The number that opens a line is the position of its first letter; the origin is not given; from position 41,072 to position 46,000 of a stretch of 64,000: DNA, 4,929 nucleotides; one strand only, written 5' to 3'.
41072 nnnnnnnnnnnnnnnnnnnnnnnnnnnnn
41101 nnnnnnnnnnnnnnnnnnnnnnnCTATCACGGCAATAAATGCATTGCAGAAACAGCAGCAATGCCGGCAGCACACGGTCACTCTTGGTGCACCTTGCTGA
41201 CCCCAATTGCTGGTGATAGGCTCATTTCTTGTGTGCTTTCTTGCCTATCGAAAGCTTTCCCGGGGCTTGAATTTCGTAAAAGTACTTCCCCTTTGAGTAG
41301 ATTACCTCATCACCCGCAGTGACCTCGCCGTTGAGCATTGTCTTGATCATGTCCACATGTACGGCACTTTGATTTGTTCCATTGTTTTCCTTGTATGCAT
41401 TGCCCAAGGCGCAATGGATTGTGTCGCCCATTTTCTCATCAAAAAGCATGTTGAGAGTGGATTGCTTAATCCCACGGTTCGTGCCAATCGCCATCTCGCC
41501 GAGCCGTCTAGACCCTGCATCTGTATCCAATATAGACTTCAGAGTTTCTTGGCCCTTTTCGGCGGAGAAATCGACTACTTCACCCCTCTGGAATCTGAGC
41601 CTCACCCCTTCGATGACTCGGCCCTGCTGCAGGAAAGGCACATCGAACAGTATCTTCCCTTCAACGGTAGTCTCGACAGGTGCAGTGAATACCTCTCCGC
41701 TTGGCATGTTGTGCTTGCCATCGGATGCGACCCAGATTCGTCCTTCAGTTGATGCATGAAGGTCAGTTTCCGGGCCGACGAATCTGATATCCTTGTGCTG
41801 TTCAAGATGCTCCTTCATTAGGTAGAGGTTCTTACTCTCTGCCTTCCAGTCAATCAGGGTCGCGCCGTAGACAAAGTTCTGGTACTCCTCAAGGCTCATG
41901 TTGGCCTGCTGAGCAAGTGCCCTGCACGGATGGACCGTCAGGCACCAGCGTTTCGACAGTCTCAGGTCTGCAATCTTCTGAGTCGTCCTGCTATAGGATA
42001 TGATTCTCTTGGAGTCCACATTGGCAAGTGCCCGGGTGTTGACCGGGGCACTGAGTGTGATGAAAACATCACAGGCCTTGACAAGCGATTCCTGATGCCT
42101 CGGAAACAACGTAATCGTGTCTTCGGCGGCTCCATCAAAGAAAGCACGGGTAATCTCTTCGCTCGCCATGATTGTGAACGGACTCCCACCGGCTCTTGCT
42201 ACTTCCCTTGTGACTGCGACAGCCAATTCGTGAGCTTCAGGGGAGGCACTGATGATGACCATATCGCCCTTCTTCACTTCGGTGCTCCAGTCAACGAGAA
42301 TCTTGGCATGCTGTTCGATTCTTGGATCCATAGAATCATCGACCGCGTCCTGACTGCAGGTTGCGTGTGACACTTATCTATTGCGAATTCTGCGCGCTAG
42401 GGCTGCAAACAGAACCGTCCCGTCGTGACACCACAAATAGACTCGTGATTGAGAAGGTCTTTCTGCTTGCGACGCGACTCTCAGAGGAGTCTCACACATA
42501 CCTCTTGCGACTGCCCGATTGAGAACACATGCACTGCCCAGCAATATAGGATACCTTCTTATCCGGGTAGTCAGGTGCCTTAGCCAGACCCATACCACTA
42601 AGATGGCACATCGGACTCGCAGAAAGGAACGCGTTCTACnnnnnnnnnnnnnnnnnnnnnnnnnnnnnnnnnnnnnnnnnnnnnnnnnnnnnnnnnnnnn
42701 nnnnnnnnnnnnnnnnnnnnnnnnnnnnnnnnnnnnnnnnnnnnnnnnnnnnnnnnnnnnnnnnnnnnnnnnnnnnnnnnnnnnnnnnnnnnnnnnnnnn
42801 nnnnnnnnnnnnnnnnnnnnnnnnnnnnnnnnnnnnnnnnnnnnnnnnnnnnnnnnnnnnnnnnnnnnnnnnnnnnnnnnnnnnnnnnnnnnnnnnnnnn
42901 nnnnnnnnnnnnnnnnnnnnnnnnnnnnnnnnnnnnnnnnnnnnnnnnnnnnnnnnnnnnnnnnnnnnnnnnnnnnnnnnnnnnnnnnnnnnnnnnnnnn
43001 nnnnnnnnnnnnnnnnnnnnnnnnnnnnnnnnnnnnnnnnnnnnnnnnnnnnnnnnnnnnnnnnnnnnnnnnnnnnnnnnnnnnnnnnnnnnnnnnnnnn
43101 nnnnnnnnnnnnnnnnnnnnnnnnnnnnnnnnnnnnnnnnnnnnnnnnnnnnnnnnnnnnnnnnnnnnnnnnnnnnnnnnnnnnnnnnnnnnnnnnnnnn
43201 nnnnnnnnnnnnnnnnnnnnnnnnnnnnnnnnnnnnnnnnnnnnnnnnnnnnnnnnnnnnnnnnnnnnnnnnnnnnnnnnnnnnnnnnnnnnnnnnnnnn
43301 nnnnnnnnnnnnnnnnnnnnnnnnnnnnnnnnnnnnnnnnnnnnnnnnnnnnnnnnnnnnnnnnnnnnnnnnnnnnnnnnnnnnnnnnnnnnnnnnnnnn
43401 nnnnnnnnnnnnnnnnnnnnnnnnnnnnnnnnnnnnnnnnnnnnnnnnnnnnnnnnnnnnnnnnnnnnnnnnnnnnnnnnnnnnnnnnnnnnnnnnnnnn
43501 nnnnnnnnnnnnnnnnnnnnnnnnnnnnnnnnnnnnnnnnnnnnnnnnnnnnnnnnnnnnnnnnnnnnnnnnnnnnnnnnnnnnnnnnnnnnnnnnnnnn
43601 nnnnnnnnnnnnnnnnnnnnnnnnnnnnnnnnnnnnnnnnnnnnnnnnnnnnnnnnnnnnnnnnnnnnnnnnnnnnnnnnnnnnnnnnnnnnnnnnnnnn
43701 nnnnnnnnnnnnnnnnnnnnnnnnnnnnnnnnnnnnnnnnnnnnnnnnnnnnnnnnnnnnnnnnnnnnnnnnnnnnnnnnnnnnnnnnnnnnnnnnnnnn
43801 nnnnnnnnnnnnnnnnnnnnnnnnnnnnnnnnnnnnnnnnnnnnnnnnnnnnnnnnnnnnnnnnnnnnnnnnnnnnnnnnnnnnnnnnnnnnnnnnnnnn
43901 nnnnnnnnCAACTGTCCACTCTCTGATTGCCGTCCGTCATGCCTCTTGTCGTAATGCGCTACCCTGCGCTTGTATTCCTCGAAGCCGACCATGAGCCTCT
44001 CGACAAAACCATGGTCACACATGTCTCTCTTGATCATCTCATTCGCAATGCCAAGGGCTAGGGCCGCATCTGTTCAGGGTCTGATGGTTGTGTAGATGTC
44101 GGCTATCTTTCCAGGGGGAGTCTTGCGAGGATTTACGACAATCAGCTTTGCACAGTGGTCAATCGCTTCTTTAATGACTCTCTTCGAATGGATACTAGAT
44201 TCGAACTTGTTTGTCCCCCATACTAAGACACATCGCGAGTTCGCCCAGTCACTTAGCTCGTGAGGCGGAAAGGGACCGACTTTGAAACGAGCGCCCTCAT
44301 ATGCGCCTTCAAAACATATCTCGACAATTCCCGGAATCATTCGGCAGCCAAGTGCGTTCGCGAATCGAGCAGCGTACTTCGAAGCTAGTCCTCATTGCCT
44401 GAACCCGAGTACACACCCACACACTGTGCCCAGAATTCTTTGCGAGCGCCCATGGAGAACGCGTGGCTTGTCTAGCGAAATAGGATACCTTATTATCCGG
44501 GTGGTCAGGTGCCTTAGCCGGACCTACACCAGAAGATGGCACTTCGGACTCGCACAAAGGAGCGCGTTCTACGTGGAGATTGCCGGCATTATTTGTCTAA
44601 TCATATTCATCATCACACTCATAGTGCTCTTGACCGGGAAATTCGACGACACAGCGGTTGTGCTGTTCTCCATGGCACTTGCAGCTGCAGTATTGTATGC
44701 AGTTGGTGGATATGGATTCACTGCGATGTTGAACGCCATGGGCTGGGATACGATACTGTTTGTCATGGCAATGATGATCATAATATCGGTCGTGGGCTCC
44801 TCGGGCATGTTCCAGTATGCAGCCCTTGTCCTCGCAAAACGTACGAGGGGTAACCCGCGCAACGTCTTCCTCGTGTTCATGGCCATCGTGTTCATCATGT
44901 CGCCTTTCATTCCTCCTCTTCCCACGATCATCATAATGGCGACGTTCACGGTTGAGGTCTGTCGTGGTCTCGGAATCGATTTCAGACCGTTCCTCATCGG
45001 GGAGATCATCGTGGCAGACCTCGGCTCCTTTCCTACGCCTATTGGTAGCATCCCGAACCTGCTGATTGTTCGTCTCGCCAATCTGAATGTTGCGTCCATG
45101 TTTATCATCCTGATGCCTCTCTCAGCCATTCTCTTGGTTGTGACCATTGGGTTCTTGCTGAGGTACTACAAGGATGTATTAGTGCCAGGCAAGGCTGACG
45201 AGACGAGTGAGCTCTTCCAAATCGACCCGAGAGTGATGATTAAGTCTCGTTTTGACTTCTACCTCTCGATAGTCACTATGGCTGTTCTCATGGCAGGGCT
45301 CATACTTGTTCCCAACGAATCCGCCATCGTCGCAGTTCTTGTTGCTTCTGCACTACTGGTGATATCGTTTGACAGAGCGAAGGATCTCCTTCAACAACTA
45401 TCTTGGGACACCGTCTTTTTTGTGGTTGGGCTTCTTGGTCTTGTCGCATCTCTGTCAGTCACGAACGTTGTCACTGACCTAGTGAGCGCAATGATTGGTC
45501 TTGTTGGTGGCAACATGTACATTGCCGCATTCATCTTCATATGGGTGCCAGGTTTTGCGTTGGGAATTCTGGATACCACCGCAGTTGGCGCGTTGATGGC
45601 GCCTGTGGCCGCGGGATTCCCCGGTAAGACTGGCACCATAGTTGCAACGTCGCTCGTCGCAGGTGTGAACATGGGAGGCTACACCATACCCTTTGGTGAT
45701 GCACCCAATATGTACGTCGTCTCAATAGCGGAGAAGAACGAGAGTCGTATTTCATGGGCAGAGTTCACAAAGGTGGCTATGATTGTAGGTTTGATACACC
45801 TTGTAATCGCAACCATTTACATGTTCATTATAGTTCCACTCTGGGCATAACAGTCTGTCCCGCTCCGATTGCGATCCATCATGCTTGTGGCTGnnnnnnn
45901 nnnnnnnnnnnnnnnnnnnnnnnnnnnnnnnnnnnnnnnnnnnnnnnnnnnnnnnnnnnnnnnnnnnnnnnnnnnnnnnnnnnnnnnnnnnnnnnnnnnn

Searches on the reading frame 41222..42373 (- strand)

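Call 28: search_protein_families(library=pfam, proteins=[window:41222-42373:-], max_evalue=0.001)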
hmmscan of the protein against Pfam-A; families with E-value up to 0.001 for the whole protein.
window:41222-42373:- (383 aa): 1 family
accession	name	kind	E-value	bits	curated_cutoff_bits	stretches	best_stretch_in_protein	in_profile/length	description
PF02073.20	Peptidase_M29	-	6.6e-76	256.2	27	1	17-363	3-405/406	Thermophilic metalloprotease (M29)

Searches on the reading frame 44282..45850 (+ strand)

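Call 28: search_protein_families(library=pfam, proteins=[window:44282-45850:+], max_evalue=0.001)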
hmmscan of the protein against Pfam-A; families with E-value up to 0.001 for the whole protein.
window:44282-45850:+ (522 aa): 2 families
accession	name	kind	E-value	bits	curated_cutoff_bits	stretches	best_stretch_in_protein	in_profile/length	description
PF03600.22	CitMHS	-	3e-43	148.7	31.9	1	114-447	2-318/336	Citrate transporter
PF00939.25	Na_sulph_symp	-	3.9e-05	23.3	27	0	347-513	293-465/472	Sodium:sulfate symporter transmembrane region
